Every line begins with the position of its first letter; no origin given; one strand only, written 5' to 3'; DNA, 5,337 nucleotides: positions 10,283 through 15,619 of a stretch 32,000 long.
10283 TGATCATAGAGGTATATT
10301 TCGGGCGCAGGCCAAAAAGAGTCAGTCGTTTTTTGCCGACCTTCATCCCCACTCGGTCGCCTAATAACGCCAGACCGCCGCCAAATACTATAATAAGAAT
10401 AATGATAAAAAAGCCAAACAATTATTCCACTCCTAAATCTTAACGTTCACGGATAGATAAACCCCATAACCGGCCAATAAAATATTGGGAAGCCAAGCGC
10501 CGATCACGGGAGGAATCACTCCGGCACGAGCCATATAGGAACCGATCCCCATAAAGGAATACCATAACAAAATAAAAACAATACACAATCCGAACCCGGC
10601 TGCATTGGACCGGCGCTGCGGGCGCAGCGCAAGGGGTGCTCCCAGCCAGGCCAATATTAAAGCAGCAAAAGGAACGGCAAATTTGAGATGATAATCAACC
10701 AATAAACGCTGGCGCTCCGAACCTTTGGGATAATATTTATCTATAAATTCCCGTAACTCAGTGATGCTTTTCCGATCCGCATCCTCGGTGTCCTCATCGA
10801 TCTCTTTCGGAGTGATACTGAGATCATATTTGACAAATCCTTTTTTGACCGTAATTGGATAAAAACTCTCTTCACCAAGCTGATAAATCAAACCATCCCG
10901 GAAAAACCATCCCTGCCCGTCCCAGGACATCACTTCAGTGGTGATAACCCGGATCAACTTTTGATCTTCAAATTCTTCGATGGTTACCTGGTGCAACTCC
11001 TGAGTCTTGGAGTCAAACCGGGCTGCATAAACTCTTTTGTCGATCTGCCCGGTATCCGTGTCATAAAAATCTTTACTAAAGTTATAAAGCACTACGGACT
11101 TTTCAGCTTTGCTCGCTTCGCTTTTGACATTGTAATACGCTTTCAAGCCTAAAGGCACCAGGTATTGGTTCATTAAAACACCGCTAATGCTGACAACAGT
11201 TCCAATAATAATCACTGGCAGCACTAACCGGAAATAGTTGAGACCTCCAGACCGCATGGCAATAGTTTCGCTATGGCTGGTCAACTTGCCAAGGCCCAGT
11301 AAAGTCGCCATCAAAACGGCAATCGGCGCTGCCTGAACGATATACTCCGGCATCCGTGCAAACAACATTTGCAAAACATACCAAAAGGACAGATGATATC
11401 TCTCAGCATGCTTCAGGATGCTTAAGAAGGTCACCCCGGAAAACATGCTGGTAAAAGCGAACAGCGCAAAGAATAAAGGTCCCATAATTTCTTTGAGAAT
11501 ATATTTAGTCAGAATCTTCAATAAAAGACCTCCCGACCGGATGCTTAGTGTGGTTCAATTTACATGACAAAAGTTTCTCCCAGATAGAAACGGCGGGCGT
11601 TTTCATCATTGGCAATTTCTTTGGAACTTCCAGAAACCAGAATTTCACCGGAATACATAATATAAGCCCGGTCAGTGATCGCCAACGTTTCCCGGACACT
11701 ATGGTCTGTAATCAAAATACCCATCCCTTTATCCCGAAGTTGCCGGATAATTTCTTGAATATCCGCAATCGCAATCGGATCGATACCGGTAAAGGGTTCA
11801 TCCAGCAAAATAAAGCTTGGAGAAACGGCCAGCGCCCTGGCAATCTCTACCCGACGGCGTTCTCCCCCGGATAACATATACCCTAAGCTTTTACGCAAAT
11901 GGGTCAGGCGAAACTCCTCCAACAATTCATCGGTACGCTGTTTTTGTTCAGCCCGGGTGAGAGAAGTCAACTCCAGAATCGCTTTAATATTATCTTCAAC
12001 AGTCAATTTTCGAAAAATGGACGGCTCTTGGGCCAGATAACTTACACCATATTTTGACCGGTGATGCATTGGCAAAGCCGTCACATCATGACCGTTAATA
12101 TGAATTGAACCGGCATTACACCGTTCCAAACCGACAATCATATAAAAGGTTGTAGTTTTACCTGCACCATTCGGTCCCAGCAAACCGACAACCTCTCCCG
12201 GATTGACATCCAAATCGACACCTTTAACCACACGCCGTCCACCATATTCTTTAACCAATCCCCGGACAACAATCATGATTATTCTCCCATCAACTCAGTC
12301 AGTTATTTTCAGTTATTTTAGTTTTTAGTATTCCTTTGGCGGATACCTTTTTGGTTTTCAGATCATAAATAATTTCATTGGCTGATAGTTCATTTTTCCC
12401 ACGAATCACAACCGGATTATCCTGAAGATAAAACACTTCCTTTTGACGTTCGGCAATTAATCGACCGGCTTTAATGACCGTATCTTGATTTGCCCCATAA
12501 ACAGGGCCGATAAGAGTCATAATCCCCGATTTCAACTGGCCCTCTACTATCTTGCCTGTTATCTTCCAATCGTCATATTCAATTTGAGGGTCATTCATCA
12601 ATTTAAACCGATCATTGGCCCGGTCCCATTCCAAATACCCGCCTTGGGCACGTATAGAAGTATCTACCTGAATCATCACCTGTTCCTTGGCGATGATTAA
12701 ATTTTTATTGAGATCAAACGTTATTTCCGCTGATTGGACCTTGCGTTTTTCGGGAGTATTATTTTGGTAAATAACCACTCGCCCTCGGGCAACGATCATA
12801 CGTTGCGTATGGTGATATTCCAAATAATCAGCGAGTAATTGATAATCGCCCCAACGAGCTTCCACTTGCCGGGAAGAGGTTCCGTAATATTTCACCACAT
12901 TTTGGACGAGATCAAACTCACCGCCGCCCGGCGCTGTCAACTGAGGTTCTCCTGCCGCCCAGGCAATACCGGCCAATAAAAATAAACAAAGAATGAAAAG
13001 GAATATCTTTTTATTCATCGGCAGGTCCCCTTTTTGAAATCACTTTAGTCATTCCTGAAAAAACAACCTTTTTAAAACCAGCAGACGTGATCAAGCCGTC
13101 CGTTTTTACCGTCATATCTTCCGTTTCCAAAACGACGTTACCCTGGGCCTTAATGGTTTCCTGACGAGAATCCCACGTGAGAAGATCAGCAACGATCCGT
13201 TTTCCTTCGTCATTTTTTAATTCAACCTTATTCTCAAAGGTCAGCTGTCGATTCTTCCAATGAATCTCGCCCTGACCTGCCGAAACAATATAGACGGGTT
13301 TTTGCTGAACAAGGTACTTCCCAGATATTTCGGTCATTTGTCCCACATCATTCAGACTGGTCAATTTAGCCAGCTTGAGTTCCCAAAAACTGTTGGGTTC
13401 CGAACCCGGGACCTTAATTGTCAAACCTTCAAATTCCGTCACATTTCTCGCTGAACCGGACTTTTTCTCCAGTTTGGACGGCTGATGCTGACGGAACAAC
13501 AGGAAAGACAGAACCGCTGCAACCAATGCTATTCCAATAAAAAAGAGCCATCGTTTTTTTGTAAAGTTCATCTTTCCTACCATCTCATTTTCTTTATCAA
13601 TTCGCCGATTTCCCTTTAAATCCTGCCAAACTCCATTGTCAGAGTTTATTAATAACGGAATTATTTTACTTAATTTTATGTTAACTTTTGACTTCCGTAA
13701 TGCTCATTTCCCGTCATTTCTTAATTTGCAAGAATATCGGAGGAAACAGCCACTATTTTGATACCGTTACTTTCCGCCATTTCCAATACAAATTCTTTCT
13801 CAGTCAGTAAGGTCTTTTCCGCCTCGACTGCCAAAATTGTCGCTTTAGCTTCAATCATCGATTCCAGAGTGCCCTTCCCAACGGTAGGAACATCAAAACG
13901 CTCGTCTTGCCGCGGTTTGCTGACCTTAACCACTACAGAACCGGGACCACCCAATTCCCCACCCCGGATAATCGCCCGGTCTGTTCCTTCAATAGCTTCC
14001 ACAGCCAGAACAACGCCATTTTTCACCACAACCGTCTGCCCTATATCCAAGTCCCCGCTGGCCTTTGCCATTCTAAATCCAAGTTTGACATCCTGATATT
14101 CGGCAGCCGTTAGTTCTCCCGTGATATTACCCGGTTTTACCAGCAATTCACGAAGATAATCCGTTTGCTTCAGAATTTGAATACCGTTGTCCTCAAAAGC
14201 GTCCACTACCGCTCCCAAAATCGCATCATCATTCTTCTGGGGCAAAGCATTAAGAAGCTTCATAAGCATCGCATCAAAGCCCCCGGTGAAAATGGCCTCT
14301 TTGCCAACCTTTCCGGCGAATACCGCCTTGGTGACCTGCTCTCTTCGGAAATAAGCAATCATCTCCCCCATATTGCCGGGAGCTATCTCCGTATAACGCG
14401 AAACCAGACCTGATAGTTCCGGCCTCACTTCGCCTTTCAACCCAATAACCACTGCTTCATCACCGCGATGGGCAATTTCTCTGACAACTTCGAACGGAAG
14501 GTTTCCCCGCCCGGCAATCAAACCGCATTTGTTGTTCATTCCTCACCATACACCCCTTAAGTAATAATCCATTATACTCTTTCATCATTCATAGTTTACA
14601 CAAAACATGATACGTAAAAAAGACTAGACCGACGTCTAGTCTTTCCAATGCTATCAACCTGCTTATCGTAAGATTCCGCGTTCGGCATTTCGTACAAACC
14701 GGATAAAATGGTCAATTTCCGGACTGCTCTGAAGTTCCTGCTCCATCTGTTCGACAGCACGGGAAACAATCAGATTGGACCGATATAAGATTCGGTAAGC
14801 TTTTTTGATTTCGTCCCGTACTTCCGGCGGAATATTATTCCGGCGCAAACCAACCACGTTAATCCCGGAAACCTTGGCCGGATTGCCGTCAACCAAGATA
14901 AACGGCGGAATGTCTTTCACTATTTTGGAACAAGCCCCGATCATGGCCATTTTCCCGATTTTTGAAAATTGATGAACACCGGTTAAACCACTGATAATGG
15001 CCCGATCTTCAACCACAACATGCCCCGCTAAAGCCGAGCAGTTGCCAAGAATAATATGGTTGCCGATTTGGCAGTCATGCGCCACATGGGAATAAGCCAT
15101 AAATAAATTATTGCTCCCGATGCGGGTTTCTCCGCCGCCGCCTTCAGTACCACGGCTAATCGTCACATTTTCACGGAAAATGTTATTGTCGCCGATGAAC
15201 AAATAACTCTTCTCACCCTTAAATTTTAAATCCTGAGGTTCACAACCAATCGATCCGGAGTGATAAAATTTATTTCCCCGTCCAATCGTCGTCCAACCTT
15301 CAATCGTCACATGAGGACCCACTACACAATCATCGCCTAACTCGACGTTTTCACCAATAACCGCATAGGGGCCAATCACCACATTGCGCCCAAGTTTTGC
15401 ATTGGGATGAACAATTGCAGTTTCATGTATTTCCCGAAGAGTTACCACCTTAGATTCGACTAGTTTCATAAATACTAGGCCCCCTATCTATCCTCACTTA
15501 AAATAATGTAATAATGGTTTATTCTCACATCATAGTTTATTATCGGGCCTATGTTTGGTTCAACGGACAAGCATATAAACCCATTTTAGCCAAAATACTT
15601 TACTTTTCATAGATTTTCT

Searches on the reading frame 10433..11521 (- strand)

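Call 8: search_protein_families(library=pfam, proteins=[window:10433-11521:-], max_evalue=0.001)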
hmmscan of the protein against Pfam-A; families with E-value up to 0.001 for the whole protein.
window:10433-11521:- (362 aa): 1 family
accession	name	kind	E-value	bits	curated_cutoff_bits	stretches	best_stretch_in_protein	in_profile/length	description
PF03739.19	LptF_LptG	-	1.8e-83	280.9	27.9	1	6-357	1-351/353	Lipopolysaccharide export system permease LptF/LptG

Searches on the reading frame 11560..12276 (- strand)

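Call 8: search_protein_families(library=pfam, proteins=[window:11560-12276:-], max_evalue=0.001)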
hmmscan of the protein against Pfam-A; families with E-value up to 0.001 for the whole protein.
window:11560-12276:- (238 aa): 3 families
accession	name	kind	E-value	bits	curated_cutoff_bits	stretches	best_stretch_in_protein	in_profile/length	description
PF00005.33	ABC_tran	-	4e-37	128.3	25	1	18-162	2-136/137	ABC transporter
PF13304.12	AAA_21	-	2.7e-07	31.4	27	0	30-91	2-76/304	AAA domain, putative AbiEii toxin, Type IV TA system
PF02463.25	SMC_N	-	0.0009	19.2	40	0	31-193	28-198/220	RecF/RecN/SMC N terminal domain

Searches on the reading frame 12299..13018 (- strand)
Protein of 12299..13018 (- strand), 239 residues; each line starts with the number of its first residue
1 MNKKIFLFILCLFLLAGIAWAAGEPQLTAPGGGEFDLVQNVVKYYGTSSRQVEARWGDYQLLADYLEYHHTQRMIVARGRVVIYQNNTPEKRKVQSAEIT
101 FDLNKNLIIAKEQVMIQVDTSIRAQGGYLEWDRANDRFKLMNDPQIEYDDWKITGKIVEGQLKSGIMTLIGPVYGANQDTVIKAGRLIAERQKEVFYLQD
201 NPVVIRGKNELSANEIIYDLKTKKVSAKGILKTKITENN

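Call 8: search_protein_families(library=pfam, proteins=[window:12299-13018:-], max_evalue=0.001)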
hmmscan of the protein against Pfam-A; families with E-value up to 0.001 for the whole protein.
window:12299-13018:- (239 aa): 2 families
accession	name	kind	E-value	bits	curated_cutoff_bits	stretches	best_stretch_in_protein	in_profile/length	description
PF03968.19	LptD_N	-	6.5e-09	36.5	20.4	0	182-223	71-112/113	LptA/(LptD N-terminal domain) LPS transport protein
PF06835.18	LptC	-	1.5e-05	25.1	21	0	57-148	83-174/175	Lipopolysaccharide-assembly, LptC-related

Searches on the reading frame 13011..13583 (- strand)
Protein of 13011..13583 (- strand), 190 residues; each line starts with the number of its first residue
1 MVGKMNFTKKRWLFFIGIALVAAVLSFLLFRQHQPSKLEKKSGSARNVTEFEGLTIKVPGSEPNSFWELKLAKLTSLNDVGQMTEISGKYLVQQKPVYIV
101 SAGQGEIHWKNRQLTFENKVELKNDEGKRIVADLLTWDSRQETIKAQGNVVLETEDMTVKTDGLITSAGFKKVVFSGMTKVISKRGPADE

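Call 8: search_protein_families(library=pfam, proteins=[window:13011-13583:-], max_evalue=0.001)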
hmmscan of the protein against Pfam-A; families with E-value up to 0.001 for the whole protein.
window:13011-13583:- (190 aa): 1 family
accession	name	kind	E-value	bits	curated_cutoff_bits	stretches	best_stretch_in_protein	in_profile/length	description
PF06835.18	LptC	-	3.8e-05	23.8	21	1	76-163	63-154/175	Lipopolysaccharide-assembly, LptC-related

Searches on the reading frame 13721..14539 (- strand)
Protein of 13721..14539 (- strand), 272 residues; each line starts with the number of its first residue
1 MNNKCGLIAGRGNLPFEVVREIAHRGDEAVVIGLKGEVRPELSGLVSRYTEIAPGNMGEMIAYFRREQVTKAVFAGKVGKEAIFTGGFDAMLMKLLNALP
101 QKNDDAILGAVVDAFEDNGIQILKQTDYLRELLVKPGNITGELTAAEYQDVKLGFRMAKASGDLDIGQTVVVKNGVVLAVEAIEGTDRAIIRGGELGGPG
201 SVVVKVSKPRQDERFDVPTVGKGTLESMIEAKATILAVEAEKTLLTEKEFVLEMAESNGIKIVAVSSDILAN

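Call 8: search_protein_families(library=pfam, proteins=[window:13721-14539:-], max_evalue=0.001)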
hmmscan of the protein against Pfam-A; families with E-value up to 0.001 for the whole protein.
window:13721-14539:- (272 aa): 2 families
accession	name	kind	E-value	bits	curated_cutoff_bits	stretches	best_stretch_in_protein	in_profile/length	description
PF06230.17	LpxI_C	-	4.7e-44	149.9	25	1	140-263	6-131/131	LpxI C-terminal domain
PF17930.7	LpxI_N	-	3.8e-36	124.4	25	1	5-132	2-129/129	LpxI N-terminal domain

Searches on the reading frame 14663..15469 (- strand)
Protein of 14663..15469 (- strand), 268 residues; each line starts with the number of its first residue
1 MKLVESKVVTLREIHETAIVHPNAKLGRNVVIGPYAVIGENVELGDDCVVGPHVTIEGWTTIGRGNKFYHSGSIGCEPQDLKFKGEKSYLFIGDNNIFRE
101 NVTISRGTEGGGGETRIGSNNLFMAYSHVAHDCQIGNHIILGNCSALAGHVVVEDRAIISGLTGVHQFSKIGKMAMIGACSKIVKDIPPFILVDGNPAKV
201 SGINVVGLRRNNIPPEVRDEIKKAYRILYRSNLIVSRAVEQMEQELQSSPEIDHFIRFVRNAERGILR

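Call 8: search_protein_families(library=pfam, proteins=[window:14663-15469:-], max_evalue=0.001)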
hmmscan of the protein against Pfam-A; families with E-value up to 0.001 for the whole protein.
window:14663-15469:- (268 aa): 5 families
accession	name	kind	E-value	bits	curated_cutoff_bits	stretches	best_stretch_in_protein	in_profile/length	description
PF13720.11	Acetyltransf_11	-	1.2e-29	102.9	24.5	1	186-266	1-81/82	Udp N-acetylglucosamine O-acyltransferase; Domain 2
PF00132.30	Hexapep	-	1.7e-26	91.2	27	4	23-58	1-36/36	Bacterial transferase hexapeptide (six repeats)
PF25084.1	LbH_EIF2B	-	3.5e-07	30.6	54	0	18-57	10-54/105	EIF2B subunit epsilon LbH domain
PF25087.1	GMPPB_C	-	9.4e-06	25.7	39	0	29-63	4-38/110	GMPPB C-terminal domain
PF21711.3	DCTN5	-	7.5e-05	22.9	40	0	19-89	103-172/182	Dynactin subunit 5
